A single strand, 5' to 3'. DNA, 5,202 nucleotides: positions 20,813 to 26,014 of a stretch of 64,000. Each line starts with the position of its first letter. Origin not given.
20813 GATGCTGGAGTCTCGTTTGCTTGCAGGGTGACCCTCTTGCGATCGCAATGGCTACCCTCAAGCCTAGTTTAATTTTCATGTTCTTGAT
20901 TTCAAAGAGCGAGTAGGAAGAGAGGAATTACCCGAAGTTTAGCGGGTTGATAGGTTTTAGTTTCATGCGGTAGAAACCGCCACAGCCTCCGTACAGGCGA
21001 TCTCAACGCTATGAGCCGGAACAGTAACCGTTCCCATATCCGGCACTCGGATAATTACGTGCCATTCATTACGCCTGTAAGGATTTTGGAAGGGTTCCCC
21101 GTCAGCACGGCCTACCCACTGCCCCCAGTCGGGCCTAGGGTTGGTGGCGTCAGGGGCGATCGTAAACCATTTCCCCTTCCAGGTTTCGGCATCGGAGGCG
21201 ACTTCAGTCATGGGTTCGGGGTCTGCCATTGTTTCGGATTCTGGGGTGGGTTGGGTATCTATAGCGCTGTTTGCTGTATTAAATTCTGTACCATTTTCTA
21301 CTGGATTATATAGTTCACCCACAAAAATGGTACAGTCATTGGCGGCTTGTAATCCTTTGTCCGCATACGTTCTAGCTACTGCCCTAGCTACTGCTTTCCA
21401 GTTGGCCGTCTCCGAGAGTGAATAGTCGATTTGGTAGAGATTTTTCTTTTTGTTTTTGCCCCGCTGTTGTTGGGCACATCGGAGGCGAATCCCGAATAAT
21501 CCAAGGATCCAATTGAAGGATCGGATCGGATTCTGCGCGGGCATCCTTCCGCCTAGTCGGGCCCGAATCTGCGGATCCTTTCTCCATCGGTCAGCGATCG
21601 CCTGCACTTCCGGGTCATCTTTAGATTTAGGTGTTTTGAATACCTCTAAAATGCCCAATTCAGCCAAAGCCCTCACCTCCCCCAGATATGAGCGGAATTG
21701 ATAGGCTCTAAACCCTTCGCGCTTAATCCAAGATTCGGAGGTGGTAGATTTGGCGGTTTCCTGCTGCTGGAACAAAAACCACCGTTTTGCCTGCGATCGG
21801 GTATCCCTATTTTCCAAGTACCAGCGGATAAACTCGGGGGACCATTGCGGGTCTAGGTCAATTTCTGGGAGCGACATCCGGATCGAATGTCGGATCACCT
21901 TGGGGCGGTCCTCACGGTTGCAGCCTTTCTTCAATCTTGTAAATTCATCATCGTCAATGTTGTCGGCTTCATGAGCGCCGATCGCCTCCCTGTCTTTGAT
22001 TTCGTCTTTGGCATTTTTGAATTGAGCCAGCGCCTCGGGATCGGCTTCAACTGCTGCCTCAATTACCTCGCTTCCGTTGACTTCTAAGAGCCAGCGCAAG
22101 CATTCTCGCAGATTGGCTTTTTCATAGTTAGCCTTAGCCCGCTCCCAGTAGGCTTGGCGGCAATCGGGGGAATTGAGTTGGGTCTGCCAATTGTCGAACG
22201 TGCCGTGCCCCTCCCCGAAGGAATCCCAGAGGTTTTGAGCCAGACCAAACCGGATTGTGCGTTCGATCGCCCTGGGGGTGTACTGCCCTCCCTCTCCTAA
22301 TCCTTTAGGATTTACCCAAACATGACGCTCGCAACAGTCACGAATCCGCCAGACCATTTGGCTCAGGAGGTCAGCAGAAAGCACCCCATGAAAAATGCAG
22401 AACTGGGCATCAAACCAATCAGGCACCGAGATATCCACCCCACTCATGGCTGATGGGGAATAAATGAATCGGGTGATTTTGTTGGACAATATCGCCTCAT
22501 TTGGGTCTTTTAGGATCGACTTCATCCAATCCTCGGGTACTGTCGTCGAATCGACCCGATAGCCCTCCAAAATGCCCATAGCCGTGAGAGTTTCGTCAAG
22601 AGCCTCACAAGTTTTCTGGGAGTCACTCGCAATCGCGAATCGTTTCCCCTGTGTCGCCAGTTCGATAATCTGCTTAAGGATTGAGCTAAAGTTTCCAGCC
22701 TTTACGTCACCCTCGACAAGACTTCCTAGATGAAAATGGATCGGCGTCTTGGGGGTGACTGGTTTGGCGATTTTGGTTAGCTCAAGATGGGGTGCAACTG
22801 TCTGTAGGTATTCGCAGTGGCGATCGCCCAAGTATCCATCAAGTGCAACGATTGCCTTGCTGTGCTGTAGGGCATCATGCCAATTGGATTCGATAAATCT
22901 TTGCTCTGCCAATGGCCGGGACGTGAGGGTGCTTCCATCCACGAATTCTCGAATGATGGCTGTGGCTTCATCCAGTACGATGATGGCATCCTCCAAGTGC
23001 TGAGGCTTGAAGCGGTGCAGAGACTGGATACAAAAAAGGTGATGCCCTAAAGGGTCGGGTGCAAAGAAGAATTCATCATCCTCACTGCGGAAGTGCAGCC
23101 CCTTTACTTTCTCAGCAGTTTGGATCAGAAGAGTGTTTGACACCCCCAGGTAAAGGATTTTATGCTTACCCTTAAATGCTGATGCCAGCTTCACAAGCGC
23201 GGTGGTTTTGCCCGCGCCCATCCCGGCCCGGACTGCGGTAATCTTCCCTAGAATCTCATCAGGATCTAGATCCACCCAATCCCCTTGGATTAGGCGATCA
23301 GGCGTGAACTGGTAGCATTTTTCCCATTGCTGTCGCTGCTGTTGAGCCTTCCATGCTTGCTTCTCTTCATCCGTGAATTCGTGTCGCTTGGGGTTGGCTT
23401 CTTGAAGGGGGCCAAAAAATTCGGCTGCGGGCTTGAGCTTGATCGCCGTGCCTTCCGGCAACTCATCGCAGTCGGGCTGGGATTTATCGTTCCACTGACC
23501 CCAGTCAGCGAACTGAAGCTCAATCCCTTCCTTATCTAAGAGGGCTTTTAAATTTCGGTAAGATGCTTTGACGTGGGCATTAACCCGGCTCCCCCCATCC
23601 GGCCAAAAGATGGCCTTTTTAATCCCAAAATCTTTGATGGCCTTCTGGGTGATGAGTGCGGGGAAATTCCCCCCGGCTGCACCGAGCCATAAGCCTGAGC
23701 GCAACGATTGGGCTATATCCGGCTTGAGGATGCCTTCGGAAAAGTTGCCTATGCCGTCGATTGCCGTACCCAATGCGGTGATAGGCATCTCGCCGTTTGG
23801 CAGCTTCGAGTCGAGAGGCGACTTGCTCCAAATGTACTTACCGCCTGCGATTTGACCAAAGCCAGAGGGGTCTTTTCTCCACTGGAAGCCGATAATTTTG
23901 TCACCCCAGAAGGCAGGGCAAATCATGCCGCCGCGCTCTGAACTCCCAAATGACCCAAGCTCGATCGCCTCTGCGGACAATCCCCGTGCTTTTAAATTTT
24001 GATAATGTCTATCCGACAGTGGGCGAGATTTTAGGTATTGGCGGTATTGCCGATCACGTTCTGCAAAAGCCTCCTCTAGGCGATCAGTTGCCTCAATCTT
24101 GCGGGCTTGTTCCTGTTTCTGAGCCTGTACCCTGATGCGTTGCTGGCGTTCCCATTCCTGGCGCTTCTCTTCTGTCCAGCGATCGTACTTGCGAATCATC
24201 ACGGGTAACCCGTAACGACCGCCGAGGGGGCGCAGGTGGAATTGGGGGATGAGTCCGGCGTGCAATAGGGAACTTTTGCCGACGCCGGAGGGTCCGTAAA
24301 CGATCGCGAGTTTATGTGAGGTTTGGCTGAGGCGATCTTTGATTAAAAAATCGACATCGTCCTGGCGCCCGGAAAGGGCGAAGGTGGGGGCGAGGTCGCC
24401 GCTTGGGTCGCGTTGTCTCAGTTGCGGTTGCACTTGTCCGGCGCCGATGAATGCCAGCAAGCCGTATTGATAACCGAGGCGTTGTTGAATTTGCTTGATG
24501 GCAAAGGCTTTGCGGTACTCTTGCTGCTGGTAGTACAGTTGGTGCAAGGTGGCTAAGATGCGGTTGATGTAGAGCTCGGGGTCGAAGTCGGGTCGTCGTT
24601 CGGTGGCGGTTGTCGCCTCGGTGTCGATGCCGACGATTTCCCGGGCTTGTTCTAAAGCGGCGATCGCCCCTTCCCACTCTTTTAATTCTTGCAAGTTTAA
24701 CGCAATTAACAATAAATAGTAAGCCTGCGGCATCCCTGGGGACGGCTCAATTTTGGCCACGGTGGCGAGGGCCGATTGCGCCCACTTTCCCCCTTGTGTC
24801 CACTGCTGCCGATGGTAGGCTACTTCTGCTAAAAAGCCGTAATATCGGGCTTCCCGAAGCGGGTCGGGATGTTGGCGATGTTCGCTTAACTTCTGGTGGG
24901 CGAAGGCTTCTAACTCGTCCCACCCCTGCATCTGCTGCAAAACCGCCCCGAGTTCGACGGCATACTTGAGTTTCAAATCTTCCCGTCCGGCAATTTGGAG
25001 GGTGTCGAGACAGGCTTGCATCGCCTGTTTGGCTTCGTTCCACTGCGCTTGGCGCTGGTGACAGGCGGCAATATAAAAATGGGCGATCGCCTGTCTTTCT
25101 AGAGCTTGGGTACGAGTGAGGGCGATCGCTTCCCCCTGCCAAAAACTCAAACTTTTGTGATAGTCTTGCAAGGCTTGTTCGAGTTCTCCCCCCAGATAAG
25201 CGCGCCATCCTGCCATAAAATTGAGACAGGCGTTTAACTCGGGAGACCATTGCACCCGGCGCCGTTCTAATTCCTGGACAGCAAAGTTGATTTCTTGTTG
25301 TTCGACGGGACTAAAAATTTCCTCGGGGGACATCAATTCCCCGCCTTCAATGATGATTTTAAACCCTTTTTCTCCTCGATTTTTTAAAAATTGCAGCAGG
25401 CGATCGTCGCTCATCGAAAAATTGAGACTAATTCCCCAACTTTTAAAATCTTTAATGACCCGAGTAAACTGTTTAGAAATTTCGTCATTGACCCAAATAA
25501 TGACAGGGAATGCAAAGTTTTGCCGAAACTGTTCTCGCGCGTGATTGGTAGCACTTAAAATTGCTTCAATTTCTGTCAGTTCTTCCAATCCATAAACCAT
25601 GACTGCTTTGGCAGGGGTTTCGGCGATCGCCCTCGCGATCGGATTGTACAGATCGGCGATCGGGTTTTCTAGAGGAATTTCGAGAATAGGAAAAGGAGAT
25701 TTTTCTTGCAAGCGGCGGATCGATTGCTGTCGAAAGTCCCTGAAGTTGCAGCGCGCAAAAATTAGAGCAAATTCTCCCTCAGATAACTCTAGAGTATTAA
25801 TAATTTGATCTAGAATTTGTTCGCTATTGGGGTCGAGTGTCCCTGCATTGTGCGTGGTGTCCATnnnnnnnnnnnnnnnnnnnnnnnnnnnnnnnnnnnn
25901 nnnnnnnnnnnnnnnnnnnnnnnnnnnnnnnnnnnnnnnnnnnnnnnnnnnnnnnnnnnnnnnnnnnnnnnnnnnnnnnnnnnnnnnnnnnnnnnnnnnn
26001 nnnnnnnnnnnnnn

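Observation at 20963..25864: A 1.6-k aa fusion of an unknown N-domain + TPR + orphan P-loop with a DUF3854/Toprim primase and SF3-like helicase, in a plasmid-like setting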

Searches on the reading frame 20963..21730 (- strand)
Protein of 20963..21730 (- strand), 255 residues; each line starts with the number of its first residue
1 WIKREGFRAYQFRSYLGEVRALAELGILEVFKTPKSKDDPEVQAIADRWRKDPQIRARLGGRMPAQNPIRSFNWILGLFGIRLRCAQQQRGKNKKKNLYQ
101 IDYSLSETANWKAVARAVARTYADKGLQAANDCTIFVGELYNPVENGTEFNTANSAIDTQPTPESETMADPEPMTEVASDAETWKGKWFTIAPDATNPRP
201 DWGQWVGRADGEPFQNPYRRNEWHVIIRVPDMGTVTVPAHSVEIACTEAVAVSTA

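Call 11: search_protein_families(library=pfam, proteins=[window:20963-21730:-], max_evalue=1)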
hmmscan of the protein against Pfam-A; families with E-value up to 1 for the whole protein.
window:20963-21730:- (255 aa): 0 families

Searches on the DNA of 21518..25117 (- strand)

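Call 90: search_dna_similar(query=L014:8001-16000:+, collection=plasmids, mode=distant, max_rows=10)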
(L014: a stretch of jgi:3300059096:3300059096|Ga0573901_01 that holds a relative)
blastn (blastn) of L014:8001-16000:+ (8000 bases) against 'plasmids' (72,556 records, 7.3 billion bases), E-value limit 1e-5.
Records with a match: 2; places in all: 6; records where one place covers at least 80% of the query: 0.
Best place of each record, by identity: 90-95% 1; 60-80% 1.
By first word of the organism name: Oscillatoria 2.
By predicted mobility (MOB-suite, as given by PLSDB): mobilizable 1; non-mobilizable 1.
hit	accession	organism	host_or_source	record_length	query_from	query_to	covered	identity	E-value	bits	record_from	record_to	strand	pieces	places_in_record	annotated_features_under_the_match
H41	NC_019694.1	Oscillatoria acuminata PCC 6304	-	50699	503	6552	76%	91.6%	0e+0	8602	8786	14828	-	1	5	hypothetical protein (x9) | ParM/StbA family protein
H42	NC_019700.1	Oscillatoria acuminata PCC 6304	-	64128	597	6549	69%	73.6%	0e+0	3292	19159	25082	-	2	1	hypothetical protein (x9) | ParM/StbA family protein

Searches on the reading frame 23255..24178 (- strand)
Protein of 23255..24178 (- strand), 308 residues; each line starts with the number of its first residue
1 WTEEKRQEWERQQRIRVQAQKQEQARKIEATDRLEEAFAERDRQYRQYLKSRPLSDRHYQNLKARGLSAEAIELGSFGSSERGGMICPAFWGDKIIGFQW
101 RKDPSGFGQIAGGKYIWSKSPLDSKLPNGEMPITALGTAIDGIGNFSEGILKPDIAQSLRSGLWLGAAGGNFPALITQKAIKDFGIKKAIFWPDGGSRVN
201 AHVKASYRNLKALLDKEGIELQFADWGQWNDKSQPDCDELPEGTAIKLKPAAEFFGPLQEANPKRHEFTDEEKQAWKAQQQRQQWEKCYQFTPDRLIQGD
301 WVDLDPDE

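Call 11: search_protein_families(library=pfam, proteins=[window:23255-24064:-], max_evalue=1)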
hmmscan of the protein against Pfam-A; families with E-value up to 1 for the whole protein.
window:23255-24064:- (270 aa): 1 family
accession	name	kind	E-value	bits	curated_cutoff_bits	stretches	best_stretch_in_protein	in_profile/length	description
PF00797.23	Acetyltransf_2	-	0.27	11.4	22.8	1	219-264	121-167/240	N-acetyltransferase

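Call 69: search_protein_families(library=pfam, proteins=[window:23255-24178:-], max_evalue=0.1)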
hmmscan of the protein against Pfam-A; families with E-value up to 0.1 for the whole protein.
window:23255-24178:- (308 aa): 0 families

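Call 84: predict_structure(alignment_id=A4)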
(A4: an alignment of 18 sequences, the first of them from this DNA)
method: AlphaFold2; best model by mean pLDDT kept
length: 308 residues; sequences in the alignment: 18
mean_pLDDT: 88.1   pTM: 0.77
mean pLDDT of the five models: 88.1, 87.5, 87.3, 86.6, 86.3
residues with pLDDT >= 90: 210; 70-90: 59; 50-70: 32; < 50: 7
segments of 3 or more residues with pLDDT < 50: 260-265
pLDDT, mean of each block of 10 residues (from residue 1): 92 95 95 94 95 95 92 93 91 95 72 83 93 97 97 93 95 97 98 92 91 97 95 90 91 79 56 82 74 58 56
secondary structure, 60 per line:
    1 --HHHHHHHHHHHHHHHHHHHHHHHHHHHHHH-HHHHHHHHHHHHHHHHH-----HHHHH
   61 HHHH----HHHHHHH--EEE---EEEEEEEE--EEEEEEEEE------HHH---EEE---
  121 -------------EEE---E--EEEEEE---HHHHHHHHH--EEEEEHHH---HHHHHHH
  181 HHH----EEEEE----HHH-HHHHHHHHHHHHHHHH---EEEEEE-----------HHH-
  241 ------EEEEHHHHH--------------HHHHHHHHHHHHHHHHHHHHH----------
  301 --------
elements in order: H3-32 H34-50 H56-64 H69-75 E78-80 E84-91 E94-102 E115-117 E134-136 E143-148 H152-160 E163-167 H174-183 E188-192 H201-216 E220-225 E247-250 H251-255 H270-290

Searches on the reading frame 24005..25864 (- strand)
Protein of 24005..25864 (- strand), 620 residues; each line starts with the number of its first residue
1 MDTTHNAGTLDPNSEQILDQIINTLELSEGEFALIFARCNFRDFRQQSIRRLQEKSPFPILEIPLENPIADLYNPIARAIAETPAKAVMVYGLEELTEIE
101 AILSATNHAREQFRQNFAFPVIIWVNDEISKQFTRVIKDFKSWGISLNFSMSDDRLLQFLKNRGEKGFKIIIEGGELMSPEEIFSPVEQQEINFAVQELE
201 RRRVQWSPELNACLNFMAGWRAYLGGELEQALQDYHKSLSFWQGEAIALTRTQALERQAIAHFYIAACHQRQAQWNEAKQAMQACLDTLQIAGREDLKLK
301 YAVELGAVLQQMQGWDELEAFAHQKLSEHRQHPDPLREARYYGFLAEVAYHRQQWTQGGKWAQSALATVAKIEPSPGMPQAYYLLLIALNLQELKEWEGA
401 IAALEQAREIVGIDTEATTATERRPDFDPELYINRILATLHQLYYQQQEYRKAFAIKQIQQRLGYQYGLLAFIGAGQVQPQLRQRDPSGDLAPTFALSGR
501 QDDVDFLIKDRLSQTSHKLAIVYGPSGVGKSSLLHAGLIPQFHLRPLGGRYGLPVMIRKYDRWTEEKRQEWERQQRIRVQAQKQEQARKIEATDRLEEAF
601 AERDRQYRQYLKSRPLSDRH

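Call 9: find_homologous_proteins(query=window:24005-25864:-)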
Query window:24005-25864:- (620 aa): 2 proteins with E <= 0.001 among 8000 candidates.
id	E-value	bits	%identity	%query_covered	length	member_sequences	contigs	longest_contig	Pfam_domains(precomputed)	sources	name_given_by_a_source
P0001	2.2e-72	263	33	90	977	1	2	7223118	PF13424.13,PF20703.4,PF13191.13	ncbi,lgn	ncbi:MAG: ATP-binding protein [Gloeotrichia echinulata GP01]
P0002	5.0e-72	261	31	91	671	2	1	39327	PF13424.13,PF20703.4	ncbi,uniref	ncbi:nSTAND1 domain-containing NTPase, partial [Nostoc sp.]|uniref:nSTAND1 domain-containing NTPase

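Call 11: search_protein_families(library=pfam, proteins=[P0001, P0002], max_evalue=1)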
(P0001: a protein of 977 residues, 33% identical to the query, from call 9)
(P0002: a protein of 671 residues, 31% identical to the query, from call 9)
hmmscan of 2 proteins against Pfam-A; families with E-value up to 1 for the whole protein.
P0001 (977 aa): 12 families
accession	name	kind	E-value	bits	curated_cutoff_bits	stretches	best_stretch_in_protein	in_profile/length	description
PF20703.3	nSTAND1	-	2.8e-31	110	27.1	1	552-912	18-340/379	Novel STAND NTPase 1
PF13191.12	AAA_16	-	5e-07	30.8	32.6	1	558-681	13-142/167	AAA ATPase domain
PF13424.12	TPR_12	-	6.9e-07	29.8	30.1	2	356-419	8-72/77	Tetratricopeptide repeat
PF03193.22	RsgA_GTPase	-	0.0011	19.2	30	1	552-588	92-125/174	RsgA GTPase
PF12312.13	NeA_P2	-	0.0051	16.8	25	1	210-283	142-216/258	Nepovirus subgroup A polyprotein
PF13401.12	AAA_22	-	0.0077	17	27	1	570-716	6-123/130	AAA domain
PF01637.24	ATPase_2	-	0.0099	16.1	33.2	1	553-587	4-38/225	ATPase domain predominantly from Archaea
PF05729.18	NACHT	-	0.019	15.2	26.7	0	571-587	2-18/167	NACHT domain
PF13476.12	AAA_23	-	0.1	13.6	27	0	569-588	19-38/201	AAA domain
PF00931.28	NB-ARC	-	0.11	12.2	23.5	1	556-587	4-36/248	NB-ARC domain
PF13671.12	AAA_33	-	0.14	12.9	27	1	571-588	1-18/143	AAA domain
PF13428.12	TPR_14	-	0.47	11.7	23.5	0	437-464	4-31/44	Tetratricopeptide repeat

P0002 (671 aa): 13 families
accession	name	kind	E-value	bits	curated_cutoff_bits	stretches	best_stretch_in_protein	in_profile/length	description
PF20703.3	nSTAND1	-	5.5e-11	43.2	27.1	1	513-589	18-94/379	Novel STAND NTPase 1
PF13424.12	TPR_12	-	2.3e-09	37.8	30.1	2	301-372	2-75/77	Tetratricopeptide repeat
PF03193.22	RsgA_GTPase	-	3.3e-05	24.2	30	1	529-553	106-128/174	RsgA GTPase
PF13191.12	AAA_16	-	7.8e-05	23.7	32.6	1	519-557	13-51/167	AAA ATPase domain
PF17874.7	TPR_MalT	-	0.003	17.3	45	1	215-371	42-190/336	MalT-like TPR region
PF13401.12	AAA_22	-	0.0057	17.4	27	1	531-548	6-23/130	AAA domain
PF07719.23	TPR_2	-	0.0093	16.5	27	0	345-370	4-29/34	Tetratricopeptide repeat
PF08823.16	PG_binding_2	-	0.023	15.4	21.1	0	210-254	20-61/74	Putative peptidoglycan binding domain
PF12895.13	ANAPC3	-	0.12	13.2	27.2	0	447-470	29-52/82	Anaphase-promoting complex, cyclosome, subunit 3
PF00931.28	NB-ARC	-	0.12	12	23.5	1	518-548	5-36/248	NB-ARC domain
PF13555.12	AAA_29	-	0.14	12.3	27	1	533-549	25-41/61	P-loop containing region of AAA domain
PF13374.12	TPR_10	-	0.17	12.4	27.5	0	219-246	8-35/42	Tetratricopeptide repeat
PF13476.12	AAA_23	-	0.75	10.8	27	1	531-549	20-38/201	AAA domain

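Call 59: search_protein_families(library=pfam, alignment_id=A1, max_evalue=0.00001)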
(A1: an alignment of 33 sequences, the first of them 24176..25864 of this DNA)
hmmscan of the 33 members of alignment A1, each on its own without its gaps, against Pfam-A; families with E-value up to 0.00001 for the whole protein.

A. member 1, window:24176-25864:- (563 aa): 2 families
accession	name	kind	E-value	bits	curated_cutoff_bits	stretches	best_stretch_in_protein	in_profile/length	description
PF20703.3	nSTAND1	-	3.4e-09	37.3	27.1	1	499-543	18-59/379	Novel STAND NTPase 1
PF13424.12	TPR_12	-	6.5e-06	26.7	30.1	0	339-410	3-74/77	Tetratricopeptide repeat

B. families by the number of members that match (of 33 scanned): 107 families (the first 25 are shown)
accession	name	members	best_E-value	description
PF20703.3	nSTAND1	33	3e-38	Novel STAND NTPase 1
PF25174.1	Beta-prop_THOC3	25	3.9e-231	THOC3 beta-propeller domain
PF25173.1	Beta-prop_WDR3_1st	25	9.8e-216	WDR3 first beta-propeller domain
PF00400.38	WD40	25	5e-205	WD domain, G-beta repeat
PF24814.1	WD40_Prp19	25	3e-185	Prp19 WD40 domain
PF24817.1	WD40_WDHD1_1st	25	9.4e-140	WDHD1 first WD40 domain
PF24807.1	WD40_CDC20-Fz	24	2.8e-157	CDC20/Fizzy WD40 domain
PF25175.1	Beta-prop_WDR5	24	1.4e-153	WDR5 beta-propeller domain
PF23414.1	Beta-prop_EML_2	24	7.3e-108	Echinoderm microtubule-associated protein second beta-propeller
PF24805.1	EIF3I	24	1.8e-96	EIF3I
PF25168.1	Beta-prop_WDR36-Utp21_2nd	24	1.1e-95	WDR36/Utp21 second beta-propeller domain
PF13424.12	TPR_12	24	2.7e-52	Tetratricopeptide repeat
PF25172.1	Beta-prop_WDR3_2nd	23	1.1e-114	WDR3 second beta-propeller domain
PF25391.1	WD40_Gbeta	23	2.2e-93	G protein beta WD-40 repeat protein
PF24105.1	Beta-prop_CAF1B_HIR1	23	1.7e-89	CAF1B/HIR1 beta-propeller domain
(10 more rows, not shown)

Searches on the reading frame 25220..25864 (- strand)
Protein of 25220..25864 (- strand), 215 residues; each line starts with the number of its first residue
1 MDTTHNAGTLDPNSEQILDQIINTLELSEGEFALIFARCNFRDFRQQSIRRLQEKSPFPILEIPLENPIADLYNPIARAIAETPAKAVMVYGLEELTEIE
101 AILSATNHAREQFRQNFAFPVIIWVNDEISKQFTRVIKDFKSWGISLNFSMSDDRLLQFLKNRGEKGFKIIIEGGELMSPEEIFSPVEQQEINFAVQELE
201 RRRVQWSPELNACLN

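Call 11: search_protein_families(library=pfam, proteins=[window:25294-25864:-], max_evalue=1)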
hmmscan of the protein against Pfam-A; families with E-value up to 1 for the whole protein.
window:25294-25864:- (190 aa): 2 families
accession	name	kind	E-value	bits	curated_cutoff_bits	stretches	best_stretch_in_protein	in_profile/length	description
PF01793.22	Glyco_transf_15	-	0.1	12.4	25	1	71-149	44-116/325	Glycolipid 2-alpha-mannosyltransferase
PF08621.15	RPAP1_N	-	0.12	12.6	25.3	0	153-166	31-44/46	RPAP1-like, N-terminal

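Call 37: find_homologous_proteins(query=window:25234-25864:-)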
Query window:25234-25864:-: 138 candidates shared short words with the query, none scored E <= 0.001.

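Call 63: search_solved_structures(query=A2, max_evalue=10)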
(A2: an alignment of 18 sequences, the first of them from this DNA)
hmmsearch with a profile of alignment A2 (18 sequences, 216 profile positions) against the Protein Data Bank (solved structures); distinct sequences matched with E-value up to 10: 2.
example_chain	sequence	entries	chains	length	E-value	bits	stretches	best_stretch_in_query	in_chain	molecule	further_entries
3dnf_A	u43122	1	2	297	0.16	14.6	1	11-59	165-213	4-hydroxy-3-methylbut-2-enyl diphosphate reductase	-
2q37_A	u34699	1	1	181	0.57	12.8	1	5-65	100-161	OHCU decarboxylase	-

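Call 71: predict_structure(alignment_id=A3)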
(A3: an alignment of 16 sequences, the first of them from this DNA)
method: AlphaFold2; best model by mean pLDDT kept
length: 215 residues; sequences in the alignment: 16
mean_pLDDT: 90.4   pTM: 0.84
mean pLDDT of the five models: 90.4, 89.3, 88.3, 80.7, 77.6
residues with pLDDT >= 90: 168; 70-90: 39; 50-70: 2; < 50: 6
segments of 3 or more residues with pLDDT < 50: 1-6
pLDDT, mean of each block of 10 residues (from residue 1): 50 95 93 94 94 94 94 94 94 91 90 91 94 86 89 94 92 89 91 95 93 86
secondary structure, 60 per line:
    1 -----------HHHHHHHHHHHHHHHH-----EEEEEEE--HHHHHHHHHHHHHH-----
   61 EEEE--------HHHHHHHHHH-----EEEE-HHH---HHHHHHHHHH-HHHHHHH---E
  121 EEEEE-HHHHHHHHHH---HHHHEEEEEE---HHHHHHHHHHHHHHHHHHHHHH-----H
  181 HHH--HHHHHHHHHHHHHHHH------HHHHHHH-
elements in order: H12-27 E33-39 H42-55 E61-64 H73-82 E88-91 H99-108 H110-116 E120-125 H127-136 H140-143 E144-149 H153-174 H180-183 H186-201 H208-214
